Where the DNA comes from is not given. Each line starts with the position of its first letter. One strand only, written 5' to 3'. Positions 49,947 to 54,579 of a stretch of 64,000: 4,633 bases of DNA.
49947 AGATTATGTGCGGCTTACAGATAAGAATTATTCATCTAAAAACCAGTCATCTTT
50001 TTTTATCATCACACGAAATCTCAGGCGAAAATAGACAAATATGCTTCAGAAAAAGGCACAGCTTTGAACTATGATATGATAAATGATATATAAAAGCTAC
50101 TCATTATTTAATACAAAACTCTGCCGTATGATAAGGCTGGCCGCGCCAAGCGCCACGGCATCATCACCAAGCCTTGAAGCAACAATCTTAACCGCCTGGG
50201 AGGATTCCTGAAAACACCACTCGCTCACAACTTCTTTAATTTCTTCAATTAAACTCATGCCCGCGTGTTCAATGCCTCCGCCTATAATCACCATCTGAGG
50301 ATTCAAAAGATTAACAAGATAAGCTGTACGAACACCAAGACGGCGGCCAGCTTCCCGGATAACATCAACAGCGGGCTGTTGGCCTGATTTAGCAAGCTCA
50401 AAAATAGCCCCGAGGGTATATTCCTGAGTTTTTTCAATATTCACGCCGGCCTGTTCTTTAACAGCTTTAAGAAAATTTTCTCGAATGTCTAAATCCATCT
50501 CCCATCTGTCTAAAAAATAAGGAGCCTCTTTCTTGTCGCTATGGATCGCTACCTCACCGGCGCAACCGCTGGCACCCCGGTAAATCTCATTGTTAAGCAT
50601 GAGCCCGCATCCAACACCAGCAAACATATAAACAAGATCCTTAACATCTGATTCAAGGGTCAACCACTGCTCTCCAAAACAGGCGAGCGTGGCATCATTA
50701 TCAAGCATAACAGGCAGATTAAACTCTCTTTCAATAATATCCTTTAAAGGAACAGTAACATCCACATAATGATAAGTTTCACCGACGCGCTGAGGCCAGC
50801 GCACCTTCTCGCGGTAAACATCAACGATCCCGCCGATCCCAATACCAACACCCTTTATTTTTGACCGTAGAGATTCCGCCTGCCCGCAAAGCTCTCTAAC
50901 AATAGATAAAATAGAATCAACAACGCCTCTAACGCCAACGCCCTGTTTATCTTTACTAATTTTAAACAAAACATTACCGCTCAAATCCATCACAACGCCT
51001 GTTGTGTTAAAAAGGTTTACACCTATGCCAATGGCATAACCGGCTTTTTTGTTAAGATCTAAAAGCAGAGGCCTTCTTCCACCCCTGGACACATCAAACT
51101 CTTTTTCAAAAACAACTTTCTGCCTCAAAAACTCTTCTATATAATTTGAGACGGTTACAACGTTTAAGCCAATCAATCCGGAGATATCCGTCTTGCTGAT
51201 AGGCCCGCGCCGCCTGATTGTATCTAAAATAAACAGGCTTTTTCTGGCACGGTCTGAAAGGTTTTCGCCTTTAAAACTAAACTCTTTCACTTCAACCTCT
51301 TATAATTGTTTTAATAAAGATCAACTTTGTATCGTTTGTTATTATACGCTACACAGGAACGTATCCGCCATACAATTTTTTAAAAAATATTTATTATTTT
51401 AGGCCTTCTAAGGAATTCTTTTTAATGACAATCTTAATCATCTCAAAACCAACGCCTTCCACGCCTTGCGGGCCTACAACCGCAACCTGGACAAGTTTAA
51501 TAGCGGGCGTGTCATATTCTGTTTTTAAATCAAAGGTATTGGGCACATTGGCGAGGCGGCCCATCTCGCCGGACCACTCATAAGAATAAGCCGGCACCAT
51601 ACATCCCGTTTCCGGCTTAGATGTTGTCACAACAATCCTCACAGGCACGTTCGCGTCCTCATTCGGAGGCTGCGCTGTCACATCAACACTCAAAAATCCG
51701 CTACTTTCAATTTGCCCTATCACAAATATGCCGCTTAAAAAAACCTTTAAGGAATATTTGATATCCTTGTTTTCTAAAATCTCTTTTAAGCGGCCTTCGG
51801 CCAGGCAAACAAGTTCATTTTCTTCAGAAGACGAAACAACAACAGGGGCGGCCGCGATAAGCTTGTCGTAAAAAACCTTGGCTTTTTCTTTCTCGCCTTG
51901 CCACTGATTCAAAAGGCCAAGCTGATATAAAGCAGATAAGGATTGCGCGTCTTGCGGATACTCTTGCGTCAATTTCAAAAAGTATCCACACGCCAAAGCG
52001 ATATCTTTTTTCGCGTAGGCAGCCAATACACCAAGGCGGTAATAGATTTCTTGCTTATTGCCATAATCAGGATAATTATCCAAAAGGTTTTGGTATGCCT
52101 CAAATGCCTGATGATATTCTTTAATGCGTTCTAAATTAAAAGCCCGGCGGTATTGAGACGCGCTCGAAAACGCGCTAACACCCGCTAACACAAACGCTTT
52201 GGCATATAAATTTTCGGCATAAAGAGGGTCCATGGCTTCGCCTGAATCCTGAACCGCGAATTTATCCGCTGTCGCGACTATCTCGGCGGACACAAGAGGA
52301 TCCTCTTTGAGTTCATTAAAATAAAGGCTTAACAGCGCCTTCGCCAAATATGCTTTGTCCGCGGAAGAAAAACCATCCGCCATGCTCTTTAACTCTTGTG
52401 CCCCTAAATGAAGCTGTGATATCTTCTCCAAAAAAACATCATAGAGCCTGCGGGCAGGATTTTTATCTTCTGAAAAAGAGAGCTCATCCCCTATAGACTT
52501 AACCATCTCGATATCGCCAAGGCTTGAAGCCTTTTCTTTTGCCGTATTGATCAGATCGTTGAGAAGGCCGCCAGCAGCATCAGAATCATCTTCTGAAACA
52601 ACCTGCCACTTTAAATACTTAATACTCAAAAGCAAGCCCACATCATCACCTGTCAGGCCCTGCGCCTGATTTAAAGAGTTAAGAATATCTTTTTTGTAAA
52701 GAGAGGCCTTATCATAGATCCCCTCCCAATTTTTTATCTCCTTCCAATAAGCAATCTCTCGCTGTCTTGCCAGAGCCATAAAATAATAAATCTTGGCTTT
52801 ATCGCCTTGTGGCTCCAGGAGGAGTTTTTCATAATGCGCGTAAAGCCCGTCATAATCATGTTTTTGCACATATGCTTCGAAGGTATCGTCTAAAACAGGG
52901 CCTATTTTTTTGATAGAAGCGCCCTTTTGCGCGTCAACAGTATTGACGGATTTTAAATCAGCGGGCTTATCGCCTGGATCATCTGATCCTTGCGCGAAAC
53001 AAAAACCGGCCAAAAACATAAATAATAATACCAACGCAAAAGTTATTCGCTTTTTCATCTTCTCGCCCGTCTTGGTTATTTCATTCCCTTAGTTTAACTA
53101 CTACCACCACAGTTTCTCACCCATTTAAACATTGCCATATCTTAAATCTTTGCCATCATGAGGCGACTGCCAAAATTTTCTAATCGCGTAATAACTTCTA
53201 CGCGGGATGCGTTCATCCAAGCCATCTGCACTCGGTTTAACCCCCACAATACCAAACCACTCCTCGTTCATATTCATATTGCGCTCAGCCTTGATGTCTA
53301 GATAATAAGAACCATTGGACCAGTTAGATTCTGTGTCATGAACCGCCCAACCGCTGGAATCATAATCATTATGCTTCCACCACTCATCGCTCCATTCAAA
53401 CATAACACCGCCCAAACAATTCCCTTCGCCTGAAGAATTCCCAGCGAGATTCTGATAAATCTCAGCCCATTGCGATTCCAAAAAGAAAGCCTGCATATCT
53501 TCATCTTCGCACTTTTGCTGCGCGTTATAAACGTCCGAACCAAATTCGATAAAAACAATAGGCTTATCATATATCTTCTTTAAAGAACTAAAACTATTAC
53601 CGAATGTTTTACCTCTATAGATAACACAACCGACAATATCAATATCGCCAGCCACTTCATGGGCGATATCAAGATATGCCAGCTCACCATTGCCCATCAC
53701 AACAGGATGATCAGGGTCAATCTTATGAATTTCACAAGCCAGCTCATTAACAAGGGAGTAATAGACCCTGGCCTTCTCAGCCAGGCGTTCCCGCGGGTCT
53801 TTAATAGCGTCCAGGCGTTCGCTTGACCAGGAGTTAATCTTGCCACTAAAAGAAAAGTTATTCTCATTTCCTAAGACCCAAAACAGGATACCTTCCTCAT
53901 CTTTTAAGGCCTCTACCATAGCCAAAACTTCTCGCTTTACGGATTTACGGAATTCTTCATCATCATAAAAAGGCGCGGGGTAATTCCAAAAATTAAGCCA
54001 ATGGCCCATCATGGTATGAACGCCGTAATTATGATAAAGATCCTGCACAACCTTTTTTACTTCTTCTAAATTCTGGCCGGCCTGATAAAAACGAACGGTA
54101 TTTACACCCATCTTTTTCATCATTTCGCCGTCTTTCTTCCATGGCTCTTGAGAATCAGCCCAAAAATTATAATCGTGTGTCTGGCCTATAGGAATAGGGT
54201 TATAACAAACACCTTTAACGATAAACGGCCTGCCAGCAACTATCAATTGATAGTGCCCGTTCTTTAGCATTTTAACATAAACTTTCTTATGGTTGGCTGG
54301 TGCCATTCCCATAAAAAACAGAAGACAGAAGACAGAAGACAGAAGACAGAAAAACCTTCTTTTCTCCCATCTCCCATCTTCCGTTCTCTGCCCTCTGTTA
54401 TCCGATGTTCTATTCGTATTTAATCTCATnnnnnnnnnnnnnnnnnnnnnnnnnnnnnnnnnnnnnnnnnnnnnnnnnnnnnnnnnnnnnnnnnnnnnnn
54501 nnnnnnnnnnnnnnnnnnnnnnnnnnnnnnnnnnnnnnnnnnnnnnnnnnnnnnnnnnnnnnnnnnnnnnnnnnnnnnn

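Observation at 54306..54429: A (CTGTCTT)4 heptamer tract in the signal-peptide-coding 5' end of a glycosidase sets which ATG is in frame: candidate phase-variation or localisation switch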

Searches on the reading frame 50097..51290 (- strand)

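Call 9: search_protein_families(library=pfam, proteins=[window:50097-51290:-])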
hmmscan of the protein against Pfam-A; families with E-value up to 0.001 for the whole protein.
window:50097-51290:- (397 aa): 1 family
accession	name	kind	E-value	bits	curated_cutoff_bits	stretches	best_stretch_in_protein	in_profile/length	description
PF00480.26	ROK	-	5.4e-35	121.8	22.9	2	99-247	14-155/294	ROK family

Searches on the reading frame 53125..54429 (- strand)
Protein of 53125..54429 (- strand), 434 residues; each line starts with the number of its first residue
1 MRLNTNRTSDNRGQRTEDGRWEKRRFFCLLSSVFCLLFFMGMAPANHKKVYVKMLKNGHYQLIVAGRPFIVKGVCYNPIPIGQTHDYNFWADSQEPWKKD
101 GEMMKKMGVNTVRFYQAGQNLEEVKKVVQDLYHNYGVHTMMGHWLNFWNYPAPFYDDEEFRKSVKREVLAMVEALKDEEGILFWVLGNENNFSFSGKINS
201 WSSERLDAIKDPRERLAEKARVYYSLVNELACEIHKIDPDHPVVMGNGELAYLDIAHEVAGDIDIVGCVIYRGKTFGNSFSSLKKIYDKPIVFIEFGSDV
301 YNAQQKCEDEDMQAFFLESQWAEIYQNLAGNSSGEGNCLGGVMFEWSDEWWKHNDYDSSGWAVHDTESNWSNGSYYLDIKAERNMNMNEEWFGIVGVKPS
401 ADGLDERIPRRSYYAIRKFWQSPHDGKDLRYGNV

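Call 9: search_protein_families(library=pfam, proteins=[window:53125-54429:-])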
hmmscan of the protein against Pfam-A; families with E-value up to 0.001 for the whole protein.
window:53125-54429:- (434 aa): 1 family
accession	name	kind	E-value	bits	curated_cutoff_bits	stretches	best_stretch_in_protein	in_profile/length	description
PF03198.20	Glyco_hydro_72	-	0.00029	20.7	25.9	1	56-189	15-145/314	Glucanosyltransferase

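Call 10: find_homologous_proteins(query=window:53125-54429:-)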
Query window:53125-54429:- (434 aa): 1464 proteins with E <= 0.001 among 3590 candidates; the best 120 are listed.
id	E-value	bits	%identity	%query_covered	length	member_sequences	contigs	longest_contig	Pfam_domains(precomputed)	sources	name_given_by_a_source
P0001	0.0e+0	1036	100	100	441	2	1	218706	-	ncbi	-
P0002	2.3e-229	780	79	94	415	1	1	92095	PF03198.21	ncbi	ncbi:MAG: hypothetical protein ABIC68_03095 [Candidatus Omnitrophota bacterium]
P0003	1.5e-225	767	78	91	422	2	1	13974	PF03198.21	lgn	-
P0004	2.1e-202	691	69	91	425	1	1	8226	-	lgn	-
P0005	3.7e-202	690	68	97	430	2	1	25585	-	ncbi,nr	ncbi:MAG: hypothetical protein HZB36_08085 [Candidatus Omnitrophica bacterium]|nr:hypothetical prote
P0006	3.0e-200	684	66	97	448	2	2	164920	-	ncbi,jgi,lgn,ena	-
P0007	5.5e-200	683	69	94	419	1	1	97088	-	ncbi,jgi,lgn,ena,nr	ncbi:MAG TPA: hypothetical protein DCL35_04905 [Candidatus Omnitrophica bacterium]|nr:hypothetical p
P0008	5.9e-200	683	69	92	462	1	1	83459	-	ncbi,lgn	-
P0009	1.5e-199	682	69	92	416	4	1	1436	-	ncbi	-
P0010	2.3e-199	681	64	97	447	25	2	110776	-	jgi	jgi:hypothetical protein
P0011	5.7e-199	680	68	91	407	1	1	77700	PF02836.24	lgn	-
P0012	2.6e-198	678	66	97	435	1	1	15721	-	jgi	jgi:hypothetical protein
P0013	4.2e-198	677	65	97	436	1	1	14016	-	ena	-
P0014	6.2e-198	676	69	92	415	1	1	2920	PF02836.24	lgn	-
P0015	1.5e-196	672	65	98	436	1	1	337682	-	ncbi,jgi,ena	ncbi:MAG: hypothetical protein WC732_00050 [Candidatus Omnitrophota bacterium]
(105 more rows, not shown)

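Call 21: find_related_loci(query=A1, collection=genome_contigs, flank=2500)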
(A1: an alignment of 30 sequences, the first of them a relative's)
Query A1 (441 aa) in genome_contigs; peptide patterns used: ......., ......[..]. (x = any residue, [..] = any of these).
425 stretches matched a pattern; 338 encode a relative of the query (tblastn E <= 1e-3); the best 80 are kept; 80 distinct loci.
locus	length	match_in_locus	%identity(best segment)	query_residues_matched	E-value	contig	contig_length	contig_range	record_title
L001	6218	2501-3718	79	33-438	0e+0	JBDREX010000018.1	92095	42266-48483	MAG: Candidatus Omnitrophota bacterium isolate MEGAHIT-group-1.335 k141_13423770, whole genome shotgun sequence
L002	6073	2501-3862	62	7-437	0e+0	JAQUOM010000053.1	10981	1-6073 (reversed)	MAG: Candidatus Omnitrophota bacterium isolate STD1_200 NODE_16711_length_10981_cov_3.327990_Sandtown_D1, whole genome s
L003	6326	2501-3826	64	7-428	0e+0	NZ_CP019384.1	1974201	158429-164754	Candidatus Velamenicoccus archaeovorus strain LiM chromosome, complete genome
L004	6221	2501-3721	69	32-437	0e+0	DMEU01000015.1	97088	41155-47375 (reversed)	MAG TPA_asm: Candidatus Omnitrophota bacterium isolate UBA9636 contig_292, whole genome shotgun sequence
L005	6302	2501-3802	63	15-437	0e+0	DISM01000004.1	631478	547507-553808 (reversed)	MAG TPA_asm: Candidatus Omnitrophica bacterium UBA6210 UBA6210_contig_707, whole genome shotgun sequence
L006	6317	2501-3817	64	3-437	0e+0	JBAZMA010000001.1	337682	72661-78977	MAG: Candidatus Omnitrophota bacterium isolate SO_2017_LW4_3 scaffold_46_c1_LW137-91_2017, whole genome shotgun sequence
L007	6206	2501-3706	67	31-431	0e+0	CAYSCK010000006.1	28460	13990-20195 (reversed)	MAG TPA_asm: uncultured Planctomycetia bacterium isolate binchicken_co220_82 genome assembly, contig: NODE_958_length_28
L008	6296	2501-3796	66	16-437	0e+0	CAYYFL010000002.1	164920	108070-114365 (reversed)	MAG TPA_asm: uncultured Planctomycetia bacterium isolate binchicken_co20_28 genome assembly, contig: NODE_213_length_164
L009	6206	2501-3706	68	32-432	0e+0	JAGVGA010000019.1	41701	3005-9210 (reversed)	MAG: Candidatus Omnitrophota bacterium isolate DeMMO2_40 c_000000006807, whole genome shotgun sequence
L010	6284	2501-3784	68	6-432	0e+0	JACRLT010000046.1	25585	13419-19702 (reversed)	MAG: Candidatus Omnitrophota bacterium isolate NC_groundwater_1888_Pr3_B-0.1um_46_13 SR2-18-B1_coassembly_443562, whole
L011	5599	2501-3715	67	30-432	0e+0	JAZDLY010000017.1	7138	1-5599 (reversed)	MAG: Candidatus Omnitrophota bacterium isolate MEGAHIT-group-0.624 k141_10683903, whole genome shotgun sequence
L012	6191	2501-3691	67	36-434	0e+0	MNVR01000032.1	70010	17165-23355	MAG: Candidatus Omnitrophica bacterium CG1_02_44_16 cg1_0.2_scaffold_164_c, whole genome shotgun sequence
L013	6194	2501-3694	66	31-434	0e+0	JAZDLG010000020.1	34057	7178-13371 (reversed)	MAG: Candidatus Omnitrophota bacterium isolate MEGAHIT-group-0.580 k141_18255985, whole genome shotgun sequence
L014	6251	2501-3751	64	31-434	0e+0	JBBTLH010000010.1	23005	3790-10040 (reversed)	MAG: Candidatus Omnitrophota bacterium isolate H51-bin162_1 H51_bin162_1_000000000010, whole genome shotgun sequence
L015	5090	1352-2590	64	44-434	0e+0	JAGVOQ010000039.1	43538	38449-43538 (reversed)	MAG: Candidatus Omnitrophota bacterium isolate DeMMO3_19 c_000000060078, whole genome shotgun sequence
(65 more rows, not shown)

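Call 30: list_cluster_members(proteins=[P0001])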
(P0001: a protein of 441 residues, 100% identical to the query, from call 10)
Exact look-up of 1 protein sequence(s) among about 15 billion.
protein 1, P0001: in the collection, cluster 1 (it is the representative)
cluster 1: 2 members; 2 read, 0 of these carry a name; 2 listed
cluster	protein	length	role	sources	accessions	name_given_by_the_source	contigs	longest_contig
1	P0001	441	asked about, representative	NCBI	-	-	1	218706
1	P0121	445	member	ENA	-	-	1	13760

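Call 32: find_encoding_contigs(protein=P0121, flank=3000, max_places=5)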
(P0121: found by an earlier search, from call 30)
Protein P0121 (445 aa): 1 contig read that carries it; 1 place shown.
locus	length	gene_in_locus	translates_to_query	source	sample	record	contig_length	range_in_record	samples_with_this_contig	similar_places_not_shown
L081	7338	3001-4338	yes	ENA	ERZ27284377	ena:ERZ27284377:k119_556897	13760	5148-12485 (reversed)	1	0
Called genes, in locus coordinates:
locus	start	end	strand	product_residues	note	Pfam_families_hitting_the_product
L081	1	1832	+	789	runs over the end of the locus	PF03198:Glyco_hydro_72, PF02836:Glyco_hydro_2_C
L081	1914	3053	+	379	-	-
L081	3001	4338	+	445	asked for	-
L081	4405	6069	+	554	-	PF13174:TPR_6 (faint)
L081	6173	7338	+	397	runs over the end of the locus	PF00480:ROK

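Call 36: find_related_loci(query=window:53125-54429:-, collection=metagenome_contigs, flank=2000)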
Query window:53125-54429:- (434 aa) in metagenome_contigs; peptide patterns used: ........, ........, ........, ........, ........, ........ (x = any residue, [..] = any of these).
312 stretches matched a pattern; 141 encode a relative of the query (tblastn E <= 1e-3); the best 80 are kept; 80 distinct loci.
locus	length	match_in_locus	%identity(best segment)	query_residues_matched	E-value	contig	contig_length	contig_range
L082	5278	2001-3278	66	11-423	0e+0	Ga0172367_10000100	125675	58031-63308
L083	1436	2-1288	66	1-425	0e+0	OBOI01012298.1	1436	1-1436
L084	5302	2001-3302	63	8-430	0e+0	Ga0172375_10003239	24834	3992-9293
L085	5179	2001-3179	69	34-427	0e+0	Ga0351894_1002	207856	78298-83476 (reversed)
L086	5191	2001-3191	67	29-427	0e+0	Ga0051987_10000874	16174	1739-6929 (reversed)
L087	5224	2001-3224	65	24-425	0e+0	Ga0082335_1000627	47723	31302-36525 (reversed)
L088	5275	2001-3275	64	24-425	0e+0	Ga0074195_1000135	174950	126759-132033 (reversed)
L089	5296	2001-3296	65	4-430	0e+0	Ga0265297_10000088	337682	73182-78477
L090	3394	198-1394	63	24-421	0e+0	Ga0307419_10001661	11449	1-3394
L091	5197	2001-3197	63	24-421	0e+0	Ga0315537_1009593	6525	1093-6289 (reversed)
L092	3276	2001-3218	62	15-421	0e+0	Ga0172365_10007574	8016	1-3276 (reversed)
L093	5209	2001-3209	61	28-422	1e-178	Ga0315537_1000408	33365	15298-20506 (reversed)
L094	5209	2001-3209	61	28-422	1e-178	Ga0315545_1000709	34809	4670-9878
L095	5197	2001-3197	62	23-421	1e-178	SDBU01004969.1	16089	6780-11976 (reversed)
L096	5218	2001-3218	59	22-426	9e-176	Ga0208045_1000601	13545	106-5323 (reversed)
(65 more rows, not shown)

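Call 59: search_solved_structures(query=window:53125-54312:-, max_evalue=0.01)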
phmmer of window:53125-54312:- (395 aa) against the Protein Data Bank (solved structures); distinct sequences matched with E-value up to 0.01: 2.
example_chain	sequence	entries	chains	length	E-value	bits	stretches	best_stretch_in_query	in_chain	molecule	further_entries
9oro_A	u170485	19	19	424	1e-07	34.6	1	133-313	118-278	Glycoside hydrolase family 158 | GH158(Pro)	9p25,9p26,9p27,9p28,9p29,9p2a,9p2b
6pal_A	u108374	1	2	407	0.00018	23.9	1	68-163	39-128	Uncharacterized protein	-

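Call 70: find_encoding_contigs(protein=P0003, flank=2500, max_places=3)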
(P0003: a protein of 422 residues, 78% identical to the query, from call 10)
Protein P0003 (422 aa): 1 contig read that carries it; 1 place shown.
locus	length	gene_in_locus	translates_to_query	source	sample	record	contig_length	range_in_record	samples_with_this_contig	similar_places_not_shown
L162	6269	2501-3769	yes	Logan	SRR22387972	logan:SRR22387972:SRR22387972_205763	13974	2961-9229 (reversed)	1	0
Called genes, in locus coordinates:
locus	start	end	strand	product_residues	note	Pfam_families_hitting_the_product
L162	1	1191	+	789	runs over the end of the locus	PF03198:Glyco_hydro_72, PF02836:Glyco_hydro_2_C, PF26410:GH5_mannosidase (weak)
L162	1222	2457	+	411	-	-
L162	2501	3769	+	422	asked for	PF03198:Glyco_hydro_72 (weak)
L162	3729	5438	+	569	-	PF13174:TPR_6 (faint)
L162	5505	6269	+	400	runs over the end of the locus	PF00480:ROK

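Call 71: find_encoding_contigs(protein=P0004, flank=2500, max_places=3)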
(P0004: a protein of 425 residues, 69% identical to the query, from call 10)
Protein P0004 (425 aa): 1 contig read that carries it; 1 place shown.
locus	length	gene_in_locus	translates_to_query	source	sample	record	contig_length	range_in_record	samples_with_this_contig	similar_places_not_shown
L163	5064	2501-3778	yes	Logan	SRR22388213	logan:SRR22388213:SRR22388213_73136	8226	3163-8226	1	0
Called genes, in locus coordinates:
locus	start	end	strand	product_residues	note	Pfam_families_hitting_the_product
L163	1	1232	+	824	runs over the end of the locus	PF03198:Glyco_hydro_72 (weak), PF02836:Glyco_hydro_2_C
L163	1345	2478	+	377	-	-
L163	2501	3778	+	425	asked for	-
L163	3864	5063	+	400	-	?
